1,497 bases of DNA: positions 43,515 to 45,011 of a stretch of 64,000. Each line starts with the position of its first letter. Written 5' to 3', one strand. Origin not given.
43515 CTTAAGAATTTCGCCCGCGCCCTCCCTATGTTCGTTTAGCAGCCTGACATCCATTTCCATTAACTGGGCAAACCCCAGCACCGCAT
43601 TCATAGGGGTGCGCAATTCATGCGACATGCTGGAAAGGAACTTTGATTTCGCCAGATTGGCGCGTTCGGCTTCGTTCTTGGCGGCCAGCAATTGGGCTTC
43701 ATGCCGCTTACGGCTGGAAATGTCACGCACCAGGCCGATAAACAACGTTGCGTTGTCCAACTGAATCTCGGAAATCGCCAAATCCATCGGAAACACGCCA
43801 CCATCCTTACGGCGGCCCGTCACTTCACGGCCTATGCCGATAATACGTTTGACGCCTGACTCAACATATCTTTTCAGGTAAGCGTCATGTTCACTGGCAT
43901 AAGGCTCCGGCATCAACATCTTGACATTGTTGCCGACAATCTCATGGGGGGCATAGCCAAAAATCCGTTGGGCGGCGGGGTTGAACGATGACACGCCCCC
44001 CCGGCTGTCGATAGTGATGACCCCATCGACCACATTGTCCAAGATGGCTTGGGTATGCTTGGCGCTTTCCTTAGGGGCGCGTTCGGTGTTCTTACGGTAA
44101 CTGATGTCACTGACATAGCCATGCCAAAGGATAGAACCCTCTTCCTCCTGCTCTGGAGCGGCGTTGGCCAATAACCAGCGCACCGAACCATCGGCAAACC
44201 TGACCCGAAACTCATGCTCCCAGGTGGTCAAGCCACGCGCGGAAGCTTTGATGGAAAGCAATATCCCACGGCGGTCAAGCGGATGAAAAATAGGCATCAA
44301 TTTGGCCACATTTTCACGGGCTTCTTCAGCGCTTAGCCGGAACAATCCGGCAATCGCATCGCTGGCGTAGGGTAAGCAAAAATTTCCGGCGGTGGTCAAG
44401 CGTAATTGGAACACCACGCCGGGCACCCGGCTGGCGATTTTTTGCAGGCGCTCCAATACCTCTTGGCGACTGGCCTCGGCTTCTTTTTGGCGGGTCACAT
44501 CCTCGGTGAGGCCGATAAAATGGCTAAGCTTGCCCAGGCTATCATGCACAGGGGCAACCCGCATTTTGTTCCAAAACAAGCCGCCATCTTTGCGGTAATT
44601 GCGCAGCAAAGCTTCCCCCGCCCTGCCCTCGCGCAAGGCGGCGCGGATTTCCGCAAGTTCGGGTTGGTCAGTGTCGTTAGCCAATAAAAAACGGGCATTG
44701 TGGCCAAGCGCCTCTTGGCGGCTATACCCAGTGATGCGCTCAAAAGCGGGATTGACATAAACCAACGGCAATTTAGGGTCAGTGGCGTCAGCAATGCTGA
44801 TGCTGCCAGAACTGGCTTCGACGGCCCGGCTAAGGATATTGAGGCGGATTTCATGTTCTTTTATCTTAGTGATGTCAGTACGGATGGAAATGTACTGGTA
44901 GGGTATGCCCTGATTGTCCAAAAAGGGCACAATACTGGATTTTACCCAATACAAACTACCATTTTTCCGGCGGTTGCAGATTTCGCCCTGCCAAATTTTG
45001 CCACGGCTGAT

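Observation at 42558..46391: One kinase carrying three different cofactor-type PAS domains (FAD, LOV-like, heme)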

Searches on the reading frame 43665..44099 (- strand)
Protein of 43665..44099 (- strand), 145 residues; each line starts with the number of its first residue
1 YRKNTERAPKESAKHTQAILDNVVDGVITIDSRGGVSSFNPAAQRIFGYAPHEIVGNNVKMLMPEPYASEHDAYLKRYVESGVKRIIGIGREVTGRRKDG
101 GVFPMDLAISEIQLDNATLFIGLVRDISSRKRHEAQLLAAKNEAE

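Call 10: search_solved_structures(query=window:43665-44099:-, max_evalue=0.001, show_alignments=4)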
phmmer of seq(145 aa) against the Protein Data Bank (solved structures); distinct sequences matched with E-value up to 0.001: 48.
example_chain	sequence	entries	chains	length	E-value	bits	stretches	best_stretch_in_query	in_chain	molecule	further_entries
1d06_A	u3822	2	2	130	1.4e-34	122.7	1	5-127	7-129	nitrogen fixation regulatory protein fixL | FIXL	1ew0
8js5_A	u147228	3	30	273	9.6e-32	113.5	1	3-141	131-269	Sensor protein FixL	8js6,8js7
1dp6_A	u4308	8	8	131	4.9e-31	111.2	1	14-137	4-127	FIXL PROTEIN | SENSOR PROTEIN FIXL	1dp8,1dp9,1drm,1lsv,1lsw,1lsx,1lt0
1y28_A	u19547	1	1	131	3.5e-30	108.4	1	14-137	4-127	Sensor protein fixL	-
2cmn_A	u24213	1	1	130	3.7e-30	108.4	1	14-137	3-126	SENSOR PROTEIN FIXL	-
1xj4_A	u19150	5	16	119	5.7e-29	104.5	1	23-137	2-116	Sensor protein fixL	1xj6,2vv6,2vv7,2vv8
1xj2_A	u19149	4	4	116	1.7e-28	103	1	25-137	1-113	Sensor protein fixL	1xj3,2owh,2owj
9cdr_A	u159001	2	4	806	2.5e-18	70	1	23-133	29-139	Oxygen sensor protein DosP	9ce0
9cmf_A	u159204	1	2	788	2.7e-18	70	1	23-133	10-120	Oxygen sensor protein DosP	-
1v9y_A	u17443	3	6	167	1e-17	68.1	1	22-132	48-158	Heme pas sensor protein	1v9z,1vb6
9bgv_A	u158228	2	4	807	1.8e-17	67.3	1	23-133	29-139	Oxygen sensor protein DosP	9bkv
9clo_A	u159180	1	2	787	1.9e-17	67.2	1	23-133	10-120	Oxygen sensor protein DosP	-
1s66_L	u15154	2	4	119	2.5e-17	66.8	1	22-128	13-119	Hypothetical protein yddU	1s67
10jx_A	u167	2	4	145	3.5e-09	40.4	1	17-127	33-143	Multi-sensor signal transduction histidine kinase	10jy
8a7f_A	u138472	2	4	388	4.5e-07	33.6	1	12-141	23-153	Putative Sensory box protein,Sensor protein FixL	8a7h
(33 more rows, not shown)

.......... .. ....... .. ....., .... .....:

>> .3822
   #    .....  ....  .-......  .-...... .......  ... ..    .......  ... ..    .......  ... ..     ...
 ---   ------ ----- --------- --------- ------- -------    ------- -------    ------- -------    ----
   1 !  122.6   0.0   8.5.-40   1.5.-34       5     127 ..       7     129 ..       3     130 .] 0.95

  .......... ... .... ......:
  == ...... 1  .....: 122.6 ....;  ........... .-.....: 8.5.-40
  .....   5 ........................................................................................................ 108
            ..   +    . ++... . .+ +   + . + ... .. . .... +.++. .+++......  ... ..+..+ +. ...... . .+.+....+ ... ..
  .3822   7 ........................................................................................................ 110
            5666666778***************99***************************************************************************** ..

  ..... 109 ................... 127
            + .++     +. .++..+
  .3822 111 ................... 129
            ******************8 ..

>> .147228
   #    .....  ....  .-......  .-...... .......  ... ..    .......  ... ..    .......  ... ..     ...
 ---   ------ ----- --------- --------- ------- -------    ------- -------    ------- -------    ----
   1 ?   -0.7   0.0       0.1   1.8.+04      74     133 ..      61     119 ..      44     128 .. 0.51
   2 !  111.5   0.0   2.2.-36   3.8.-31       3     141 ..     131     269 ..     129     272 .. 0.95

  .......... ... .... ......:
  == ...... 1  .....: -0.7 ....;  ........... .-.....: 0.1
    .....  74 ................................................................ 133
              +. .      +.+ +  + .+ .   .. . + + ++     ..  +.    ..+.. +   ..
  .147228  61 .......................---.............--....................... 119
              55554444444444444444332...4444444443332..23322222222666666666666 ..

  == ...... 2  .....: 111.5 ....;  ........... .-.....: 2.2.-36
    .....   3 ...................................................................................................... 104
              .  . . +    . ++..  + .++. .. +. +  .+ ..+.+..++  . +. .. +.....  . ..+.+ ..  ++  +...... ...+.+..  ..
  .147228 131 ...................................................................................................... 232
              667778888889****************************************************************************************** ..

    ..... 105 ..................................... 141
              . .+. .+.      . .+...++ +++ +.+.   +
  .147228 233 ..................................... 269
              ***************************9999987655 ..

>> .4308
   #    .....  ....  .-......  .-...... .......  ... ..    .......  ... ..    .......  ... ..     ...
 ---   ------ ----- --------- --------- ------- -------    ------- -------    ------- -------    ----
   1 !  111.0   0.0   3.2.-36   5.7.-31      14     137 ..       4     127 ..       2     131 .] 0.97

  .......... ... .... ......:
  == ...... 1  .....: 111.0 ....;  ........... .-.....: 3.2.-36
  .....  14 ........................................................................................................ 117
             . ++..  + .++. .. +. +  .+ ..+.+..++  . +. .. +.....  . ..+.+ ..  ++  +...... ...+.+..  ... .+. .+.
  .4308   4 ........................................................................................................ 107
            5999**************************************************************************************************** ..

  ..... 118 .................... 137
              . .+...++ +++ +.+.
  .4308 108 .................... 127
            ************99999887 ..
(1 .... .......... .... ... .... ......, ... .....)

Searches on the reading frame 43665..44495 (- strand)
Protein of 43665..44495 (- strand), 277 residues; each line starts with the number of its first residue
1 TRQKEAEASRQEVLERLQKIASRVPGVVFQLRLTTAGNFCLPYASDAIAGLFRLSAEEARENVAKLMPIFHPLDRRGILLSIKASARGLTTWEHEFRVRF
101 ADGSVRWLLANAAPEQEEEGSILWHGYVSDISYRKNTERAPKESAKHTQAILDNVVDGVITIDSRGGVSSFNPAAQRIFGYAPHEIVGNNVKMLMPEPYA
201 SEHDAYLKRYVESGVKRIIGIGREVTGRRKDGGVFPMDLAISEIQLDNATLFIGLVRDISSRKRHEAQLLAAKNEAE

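Call 60: search_solved_structures(query=window:43665-44495:-, max_evalue=1e-20, show_alignments=2)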
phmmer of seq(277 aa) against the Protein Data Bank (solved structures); distinct sequences matched with E-value up to 1e-20: 7.
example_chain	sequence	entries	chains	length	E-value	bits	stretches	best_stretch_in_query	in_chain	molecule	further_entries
8js5_A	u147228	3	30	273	1.6e-36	129.5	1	70-273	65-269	Sensor protein FixL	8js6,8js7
1d06_A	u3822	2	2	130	4.8e-34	121.4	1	136-259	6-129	nitrogen fixation regulatory protein fixL | FIXL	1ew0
1dp6_A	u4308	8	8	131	2.3e-30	109.3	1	146-269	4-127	FIXL PROTEIN | SENSOR PROTEIN FIXL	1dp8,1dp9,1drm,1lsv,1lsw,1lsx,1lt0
1y28_A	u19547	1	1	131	1.6e-29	106.6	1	146-269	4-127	Sensor protein fixL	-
2cmn_A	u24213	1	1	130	1.6e-29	106.5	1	146-269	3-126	SENSOR PROTEIN FIXL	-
1xj4_A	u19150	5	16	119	2.5e-28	102.6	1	155-269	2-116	Sensor protein fixL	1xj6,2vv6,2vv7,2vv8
1xj2_A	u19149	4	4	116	7.2e-28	101.1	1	157-269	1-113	Sensor protein fixL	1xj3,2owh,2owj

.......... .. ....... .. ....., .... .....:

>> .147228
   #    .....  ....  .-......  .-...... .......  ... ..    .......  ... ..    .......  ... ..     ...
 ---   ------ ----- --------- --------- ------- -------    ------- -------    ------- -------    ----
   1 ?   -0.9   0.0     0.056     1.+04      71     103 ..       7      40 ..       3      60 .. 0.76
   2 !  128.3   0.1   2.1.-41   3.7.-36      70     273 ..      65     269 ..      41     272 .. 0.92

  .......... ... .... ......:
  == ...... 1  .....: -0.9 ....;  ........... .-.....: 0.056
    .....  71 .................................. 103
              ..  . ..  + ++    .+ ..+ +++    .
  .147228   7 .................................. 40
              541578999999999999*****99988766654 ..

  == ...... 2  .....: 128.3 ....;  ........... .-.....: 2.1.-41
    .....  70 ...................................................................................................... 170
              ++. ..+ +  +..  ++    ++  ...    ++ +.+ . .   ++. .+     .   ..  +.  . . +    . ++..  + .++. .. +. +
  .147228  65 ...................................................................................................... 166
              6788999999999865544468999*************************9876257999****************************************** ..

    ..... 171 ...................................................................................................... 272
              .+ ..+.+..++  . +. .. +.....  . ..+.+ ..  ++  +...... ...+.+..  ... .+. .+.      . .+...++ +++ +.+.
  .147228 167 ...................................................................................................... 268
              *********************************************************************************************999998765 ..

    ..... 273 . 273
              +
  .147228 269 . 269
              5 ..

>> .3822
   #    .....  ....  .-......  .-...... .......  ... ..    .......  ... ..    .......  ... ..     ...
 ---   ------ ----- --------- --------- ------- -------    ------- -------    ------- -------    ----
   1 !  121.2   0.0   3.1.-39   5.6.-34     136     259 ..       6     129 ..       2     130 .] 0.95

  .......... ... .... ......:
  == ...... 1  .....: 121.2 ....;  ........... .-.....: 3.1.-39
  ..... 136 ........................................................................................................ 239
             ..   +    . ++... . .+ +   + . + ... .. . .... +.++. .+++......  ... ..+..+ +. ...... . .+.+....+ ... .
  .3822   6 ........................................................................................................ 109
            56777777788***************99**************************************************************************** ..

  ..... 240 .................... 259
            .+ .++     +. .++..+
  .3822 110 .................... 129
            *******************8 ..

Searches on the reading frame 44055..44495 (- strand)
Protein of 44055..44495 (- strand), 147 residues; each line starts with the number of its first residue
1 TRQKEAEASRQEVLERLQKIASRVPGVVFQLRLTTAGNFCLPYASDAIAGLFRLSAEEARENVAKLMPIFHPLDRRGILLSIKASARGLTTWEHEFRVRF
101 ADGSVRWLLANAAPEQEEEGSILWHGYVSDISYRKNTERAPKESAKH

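Call 11: search_solved_structures(query=window:44055-44495:-, max_evalue=0.01, show_alignments=3)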
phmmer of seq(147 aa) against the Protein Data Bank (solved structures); distinct sequences matched with E-value up to 0.01: 1.
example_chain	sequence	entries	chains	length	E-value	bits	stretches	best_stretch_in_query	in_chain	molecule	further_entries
3mr0_A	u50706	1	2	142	4.9e-05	26.4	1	63-143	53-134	Sensory box histidine kinase/response regulator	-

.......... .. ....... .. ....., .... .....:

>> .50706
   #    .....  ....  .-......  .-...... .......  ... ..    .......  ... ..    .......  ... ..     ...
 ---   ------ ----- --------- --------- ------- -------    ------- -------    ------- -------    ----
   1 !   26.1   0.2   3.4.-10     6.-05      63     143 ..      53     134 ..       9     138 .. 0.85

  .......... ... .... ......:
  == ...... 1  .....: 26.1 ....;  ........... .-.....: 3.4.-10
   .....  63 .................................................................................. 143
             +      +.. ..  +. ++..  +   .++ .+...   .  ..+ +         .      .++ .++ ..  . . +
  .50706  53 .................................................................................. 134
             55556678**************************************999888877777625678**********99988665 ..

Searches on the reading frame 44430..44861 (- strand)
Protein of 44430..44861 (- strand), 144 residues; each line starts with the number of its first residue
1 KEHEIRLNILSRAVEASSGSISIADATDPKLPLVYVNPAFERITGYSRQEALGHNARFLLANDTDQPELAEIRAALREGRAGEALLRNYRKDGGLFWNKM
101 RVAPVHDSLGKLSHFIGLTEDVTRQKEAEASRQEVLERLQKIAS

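Call 9: search_solved_structures(query=window:44430-44861:-, max_evalue=0.001, show_alignments=4)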
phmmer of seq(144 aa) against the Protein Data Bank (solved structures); distinct sequences matched with E-value up to 0.001: 166 (the best 60 are shown).
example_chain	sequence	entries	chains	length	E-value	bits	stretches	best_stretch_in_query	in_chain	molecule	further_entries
8a3u_A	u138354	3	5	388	7.3e-34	119.9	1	3-139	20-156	Putative Sensory box protein,Sensor protein FixL | Putative Sensory box protein,Putative Sensory box protein,Sensor protein FixL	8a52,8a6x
8a7f_A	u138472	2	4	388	2.7e-33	118.1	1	3-139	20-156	Putative Sensory box protein,Sensor protein FixL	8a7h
7a6p_A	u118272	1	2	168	5.3e-33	117.1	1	3-135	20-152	Putative Sensory box protein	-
7r5n_A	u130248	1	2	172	1.4e-32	115.8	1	3-138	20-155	Sensory box protein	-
6hmj_A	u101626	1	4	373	2.4e-32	115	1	8-133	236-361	Putative PAS/PAC sensor protein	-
5luv_A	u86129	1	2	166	6.2e-32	113.7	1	3-135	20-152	Putative PAS/PAC sensor protein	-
9vf7_A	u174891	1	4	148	1.5e-31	112.5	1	9-138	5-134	histidine kinase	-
8a33_A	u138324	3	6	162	6.7e-31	110.3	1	3-135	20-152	Sensory box protein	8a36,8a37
6gg9_A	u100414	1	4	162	9.3e-31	109.9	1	3-135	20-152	Sensory box protein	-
7r4s_A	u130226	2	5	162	1.8e-30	109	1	3-135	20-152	Sensory box protein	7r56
3sw1_A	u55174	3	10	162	2.5e-30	108.5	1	3-135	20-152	Sensory box protein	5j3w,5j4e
7yx0_A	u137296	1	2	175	2.5e-30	108.5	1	3-131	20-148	Putative regulatory protein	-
29lw_A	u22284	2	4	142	8.1e-30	106.8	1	7-135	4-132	Sensory box protein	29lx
9vf8_A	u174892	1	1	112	1.3e-29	106.2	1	21-124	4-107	histidine kinase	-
8q5e_A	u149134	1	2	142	1.5e-28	102.7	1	7-135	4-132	Sensory box protein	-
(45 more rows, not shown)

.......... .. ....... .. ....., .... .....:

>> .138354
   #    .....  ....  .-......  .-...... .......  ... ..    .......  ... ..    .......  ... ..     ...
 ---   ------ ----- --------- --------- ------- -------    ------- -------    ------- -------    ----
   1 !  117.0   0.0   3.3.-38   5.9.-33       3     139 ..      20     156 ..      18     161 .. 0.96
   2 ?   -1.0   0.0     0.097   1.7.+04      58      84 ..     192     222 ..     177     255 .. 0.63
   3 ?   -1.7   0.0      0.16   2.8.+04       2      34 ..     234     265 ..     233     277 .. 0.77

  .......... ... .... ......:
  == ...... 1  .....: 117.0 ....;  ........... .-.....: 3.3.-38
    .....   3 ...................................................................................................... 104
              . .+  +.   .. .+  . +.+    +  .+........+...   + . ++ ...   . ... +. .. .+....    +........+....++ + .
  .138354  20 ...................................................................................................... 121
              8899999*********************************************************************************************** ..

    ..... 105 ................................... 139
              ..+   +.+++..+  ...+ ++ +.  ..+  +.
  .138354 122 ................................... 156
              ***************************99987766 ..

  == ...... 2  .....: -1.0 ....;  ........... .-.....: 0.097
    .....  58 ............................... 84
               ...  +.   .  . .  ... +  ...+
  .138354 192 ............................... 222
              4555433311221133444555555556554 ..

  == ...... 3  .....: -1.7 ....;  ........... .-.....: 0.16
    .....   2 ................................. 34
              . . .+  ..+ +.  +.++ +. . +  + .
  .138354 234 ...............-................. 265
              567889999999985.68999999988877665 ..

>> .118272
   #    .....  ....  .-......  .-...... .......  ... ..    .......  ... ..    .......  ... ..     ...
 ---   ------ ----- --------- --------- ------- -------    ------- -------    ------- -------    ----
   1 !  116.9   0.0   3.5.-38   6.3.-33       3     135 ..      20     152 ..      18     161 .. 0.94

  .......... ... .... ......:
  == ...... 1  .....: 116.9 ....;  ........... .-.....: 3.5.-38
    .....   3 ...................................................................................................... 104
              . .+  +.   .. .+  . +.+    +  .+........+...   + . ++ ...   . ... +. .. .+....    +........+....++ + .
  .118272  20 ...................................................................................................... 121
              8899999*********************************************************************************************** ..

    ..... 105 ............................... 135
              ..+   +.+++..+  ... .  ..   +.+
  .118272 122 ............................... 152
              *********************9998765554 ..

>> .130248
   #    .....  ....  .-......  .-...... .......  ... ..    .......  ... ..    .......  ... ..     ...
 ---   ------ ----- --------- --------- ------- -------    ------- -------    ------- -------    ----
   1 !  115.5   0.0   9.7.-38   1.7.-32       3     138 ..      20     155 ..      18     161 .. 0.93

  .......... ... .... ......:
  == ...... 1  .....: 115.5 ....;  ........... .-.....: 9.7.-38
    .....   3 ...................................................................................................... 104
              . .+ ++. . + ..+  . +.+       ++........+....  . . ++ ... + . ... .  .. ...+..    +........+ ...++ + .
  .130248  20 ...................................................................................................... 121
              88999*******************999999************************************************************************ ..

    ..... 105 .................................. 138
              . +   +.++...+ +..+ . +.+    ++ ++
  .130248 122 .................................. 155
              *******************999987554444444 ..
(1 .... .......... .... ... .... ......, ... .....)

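Call 77: predict_structure(alignment_id=A3)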
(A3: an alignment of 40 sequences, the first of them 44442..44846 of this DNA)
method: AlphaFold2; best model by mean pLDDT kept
length: 135 residues; sequences in the alignment: 40
mean_pLDDT: 89.4   pTM: 0.79
mean pLDDT of the five models: 89.4, 89.1, 84.3, 84.1, 77.9
residues with pLDDT >= 90: 98; 70-90: 27; 50-70: 9; < 50: 1
segments of 3 or more residues with pLDDT < 50: none
pLDDT, mean of each block of 10 residues (from residue 1): 59 88 95 94 96 90 93 95 95 95 95 92 82 75
secondary structure, 60 per line:
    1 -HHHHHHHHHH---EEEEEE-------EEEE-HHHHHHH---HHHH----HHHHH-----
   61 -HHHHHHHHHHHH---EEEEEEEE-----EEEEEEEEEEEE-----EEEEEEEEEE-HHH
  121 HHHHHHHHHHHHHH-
elements in order: H2-11 E15-20 E28-31 H33-39 H43-46 H51-55 H62-73 E77-84 E90-101 E107-116 H118-134

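Call 79: fold_search(model_id=the predicted structure, library=pdb)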
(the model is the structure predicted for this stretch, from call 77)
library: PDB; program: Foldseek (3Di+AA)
matches with E <= 10: 1366; with E <= 0.001: 557
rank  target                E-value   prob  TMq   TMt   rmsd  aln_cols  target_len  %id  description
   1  7a6p_A                2.0e-15  1.00  0.95  0.86   1.3       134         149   44  Structural determinants underlying the adduct lifetime in a short LOV protein PpSB2-LOV (released 2021-03-10)
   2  9vf7_A                3.2e-15  1.00  0.94  0.90   1.4       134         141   43  Structure of Meiothermus ruber Mrub_1259 LOV domain with N- and C-terminal alpha helices (MrLOVe) (released 2025-06-25)
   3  9vf7_D                4.0e-15  1.00  0.94  0.92   1.4       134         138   43  Structure of Meiothermus ruber Mrub_1259 LOV domain with N- and C-terminal alpha helices (MrLOVe) (released 2025-06-25)
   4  9vf7_C                4.5e-15  1.00  0.94  0.93   1.3       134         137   43  Structure of Meiothermus ruber Mrub_1259 LOV domain with N- and C-terminal alpha helices (MrLOVe) (released 2025-06-25)
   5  8a3u                  5.9e-15  1.00  0.90  0.35   1.7       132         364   44  Crystal structure of a chimeric LOV-Histidine kinase SB2F1 (symmetrical variant, trigonal form with short c-axis) (released 2023-12-20)
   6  9vf7_B                8.4e-15  1.00  0.94  0.91   1.3       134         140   43  Structure of Meiothermus ruber Mrub_1259 LOV domain with N- and C-terminal alpha helices (MrLOVe) (released 2025-06-25)
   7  6hmj_A                8.4e-15  1.00  0.85  0.34   2.9       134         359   44  Structure of an RNA-binding Light-Oxygen-Voltage Receptor (released 2019-08-28)
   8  7a6p_B                9.4e-15  1.00  0.92  0.85   1.5       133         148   44  Structural determinants underlying the adduct lifetime in a short LOV protein PpSB2-LOV (released 2021-03-10)
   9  7r5n_B                1.2e-14  1.00  0.94  0.84   1.1       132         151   43  Crystal structure of the full-length short LOV protein PF5-LOV from Pseudomonas fluorescens (dark state) (released 2023-08-23)
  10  6gg9_C                1.3e-14  1.00  0.89  0.90   1.6       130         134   43  Crystal structures of a short blue light photoreceptor protein PpSB1-LOV mutant (dark state) - R61H/R66I (released 2018-07-25)
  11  7r5n_A                1.4e-14  1.00  0.93  0.85   1.4       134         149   42  Crystal structure of the full-length short LOV protein PF5-LOV from Pseudomonas fluorescens (dark state) (released 2023-08-23)
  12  8a7h_A                1.4e-14  1.00  0.90  0.35   1.7       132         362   44  Crystal structure of a chimeric LOV-Histidine kinase SB2F1-I66R mutant (light state; asymmetrical variant, trigonal fo (released 2024-01-10)
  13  8a7f_A                1.8e-14  1.00  0.92  0.35   1.7       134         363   44  Crystal structure of a chimeric LOV-Histidine kinase SB2F1-I66R mutant (asymmetrical variant, trigonal form with long  (released 2024-01-10)
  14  8a52_A                2.0e-14  1.00  0.90  0.35   1.7       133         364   44  Crystal structure of a chimeric LOV-Histidine kinase SB2F1 (asymmetrical variant, trigonal form with long c-axis) (released 2023-12-27)
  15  6hmj_D                2.1e-14  1.00  0.86  0.35   2.1       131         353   44  Structure of an RNA-binding Light-Oxygen-Voltage Receptor (released 2019-08-28)
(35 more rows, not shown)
